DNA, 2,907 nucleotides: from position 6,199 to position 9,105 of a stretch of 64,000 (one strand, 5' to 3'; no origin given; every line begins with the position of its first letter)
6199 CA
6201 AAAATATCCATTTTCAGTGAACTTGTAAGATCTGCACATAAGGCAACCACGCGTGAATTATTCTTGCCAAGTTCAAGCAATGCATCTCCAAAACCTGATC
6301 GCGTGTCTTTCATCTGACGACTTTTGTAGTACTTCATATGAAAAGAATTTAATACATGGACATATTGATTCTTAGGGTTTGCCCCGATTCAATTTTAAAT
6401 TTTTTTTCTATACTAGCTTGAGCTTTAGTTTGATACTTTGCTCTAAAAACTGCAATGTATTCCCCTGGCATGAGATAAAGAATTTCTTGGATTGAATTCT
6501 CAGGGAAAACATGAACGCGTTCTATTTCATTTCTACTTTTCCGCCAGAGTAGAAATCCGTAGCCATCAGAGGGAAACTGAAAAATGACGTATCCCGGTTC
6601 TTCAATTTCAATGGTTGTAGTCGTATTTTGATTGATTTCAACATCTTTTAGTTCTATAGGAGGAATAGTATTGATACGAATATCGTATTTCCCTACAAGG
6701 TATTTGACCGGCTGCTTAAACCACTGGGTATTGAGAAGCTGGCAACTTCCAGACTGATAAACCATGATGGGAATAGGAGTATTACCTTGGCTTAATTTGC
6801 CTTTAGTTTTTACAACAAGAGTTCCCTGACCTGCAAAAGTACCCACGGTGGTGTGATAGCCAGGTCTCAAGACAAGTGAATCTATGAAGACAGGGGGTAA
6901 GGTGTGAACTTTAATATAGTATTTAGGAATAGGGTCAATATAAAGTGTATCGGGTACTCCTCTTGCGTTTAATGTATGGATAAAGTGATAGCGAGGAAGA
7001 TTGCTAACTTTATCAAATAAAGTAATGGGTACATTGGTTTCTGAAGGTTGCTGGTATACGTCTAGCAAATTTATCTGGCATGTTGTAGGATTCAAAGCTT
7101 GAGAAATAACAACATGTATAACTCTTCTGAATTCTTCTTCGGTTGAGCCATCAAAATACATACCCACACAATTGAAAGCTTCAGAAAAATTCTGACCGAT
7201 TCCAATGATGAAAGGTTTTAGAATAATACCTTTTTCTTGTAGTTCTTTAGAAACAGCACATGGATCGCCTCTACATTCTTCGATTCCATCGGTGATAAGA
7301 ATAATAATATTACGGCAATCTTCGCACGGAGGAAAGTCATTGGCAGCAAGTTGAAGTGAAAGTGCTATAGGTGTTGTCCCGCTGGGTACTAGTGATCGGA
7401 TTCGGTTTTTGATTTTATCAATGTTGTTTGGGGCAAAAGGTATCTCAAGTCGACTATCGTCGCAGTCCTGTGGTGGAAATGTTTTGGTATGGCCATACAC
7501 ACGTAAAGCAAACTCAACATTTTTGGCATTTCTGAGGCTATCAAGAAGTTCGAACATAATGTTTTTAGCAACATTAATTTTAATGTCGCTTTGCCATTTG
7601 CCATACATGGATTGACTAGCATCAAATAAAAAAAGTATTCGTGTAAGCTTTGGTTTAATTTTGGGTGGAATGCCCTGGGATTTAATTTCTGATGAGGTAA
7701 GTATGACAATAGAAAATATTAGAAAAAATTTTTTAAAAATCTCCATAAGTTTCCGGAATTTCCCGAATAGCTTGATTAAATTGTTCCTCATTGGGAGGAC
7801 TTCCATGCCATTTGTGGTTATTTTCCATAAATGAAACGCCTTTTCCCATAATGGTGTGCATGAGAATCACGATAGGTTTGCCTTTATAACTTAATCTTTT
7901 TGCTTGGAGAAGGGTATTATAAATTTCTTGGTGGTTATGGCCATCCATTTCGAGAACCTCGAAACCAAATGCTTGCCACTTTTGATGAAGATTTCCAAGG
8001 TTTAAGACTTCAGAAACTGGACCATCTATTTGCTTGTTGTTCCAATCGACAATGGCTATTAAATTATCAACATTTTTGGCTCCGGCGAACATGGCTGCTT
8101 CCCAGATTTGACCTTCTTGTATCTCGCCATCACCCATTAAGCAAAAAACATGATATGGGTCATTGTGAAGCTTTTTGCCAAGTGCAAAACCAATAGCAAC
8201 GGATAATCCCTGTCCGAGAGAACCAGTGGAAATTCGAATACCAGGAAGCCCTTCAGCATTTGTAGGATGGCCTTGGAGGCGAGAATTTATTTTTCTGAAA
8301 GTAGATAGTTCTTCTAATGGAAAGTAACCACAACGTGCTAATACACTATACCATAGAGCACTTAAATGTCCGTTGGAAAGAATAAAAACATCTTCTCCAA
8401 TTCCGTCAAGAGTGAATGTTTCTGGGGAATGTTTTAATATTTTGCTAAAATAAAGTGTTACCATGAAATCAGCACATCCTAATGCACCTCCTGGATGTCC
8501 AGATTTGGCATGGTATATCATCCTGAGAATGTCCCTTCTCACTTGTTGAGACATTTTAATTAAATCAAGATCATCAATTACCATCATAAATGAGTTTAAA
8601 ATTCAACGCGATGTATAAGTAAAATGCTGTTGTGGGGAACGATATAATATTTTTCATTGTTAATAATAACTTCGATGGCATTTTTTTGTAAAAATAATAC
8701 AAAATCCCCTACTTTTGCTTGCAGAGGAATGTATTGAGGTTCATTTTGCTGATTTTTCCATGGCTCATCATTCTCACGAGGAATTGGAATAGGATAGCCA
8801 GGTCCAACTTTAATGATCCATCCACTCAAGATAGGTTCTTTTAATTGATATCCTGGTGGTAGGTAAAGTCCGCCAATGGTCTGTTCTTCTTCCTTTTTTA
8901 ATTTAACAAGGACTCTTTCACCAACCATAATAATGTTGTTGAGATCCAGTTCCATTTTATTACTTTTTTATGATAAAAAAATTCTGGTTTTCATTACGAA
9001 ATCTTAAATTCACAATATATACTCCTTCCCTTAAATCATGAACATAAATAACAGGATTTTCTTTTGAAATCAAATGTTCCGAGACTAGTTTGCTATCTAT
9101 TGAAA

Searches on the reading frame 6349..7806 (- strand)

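Call 38: search_protein_families(library=pfam, proteins=[window:6349-7806:-], max_evalue=0.001)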
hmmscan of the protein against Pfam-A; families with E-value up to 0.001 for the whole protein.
window:6349-7806:- (485 aa): 2 families
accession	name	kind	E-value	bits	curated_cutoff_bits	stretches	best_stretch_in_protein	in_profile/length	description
PF00092.34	VWA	-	1.6e-09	38.6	23.8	1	57-210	2-146/174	von Willebrand factor type A domain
PF13519.12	VWA_2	-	1.4e-08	35.8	27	1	57-174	1-106/107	von Willebrand factor type A domain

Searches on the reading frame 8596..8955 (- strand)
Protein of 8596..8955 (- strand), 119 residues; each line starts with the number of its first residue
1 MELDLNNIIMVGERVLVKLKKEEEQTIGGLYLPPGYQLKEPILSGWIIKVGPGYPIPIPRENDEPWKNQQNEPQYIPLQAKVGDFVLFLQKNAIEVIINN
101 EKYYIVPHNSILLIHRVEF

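Call 38: search_protein_families(library=pfam, proteins=[window:8596-8955:-], max_evalue=0.001)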
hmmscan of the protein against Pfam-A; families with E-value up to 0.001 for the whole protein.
window:8596-8955:- (119 aa): 1 family
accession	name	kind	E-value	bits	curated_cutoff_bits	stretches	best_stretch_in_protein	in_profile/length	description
PF00166.26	Cpn10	-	5.8e-15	55.5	21.1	1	7-113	1-91/93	Chaperonin 10 Kd subunit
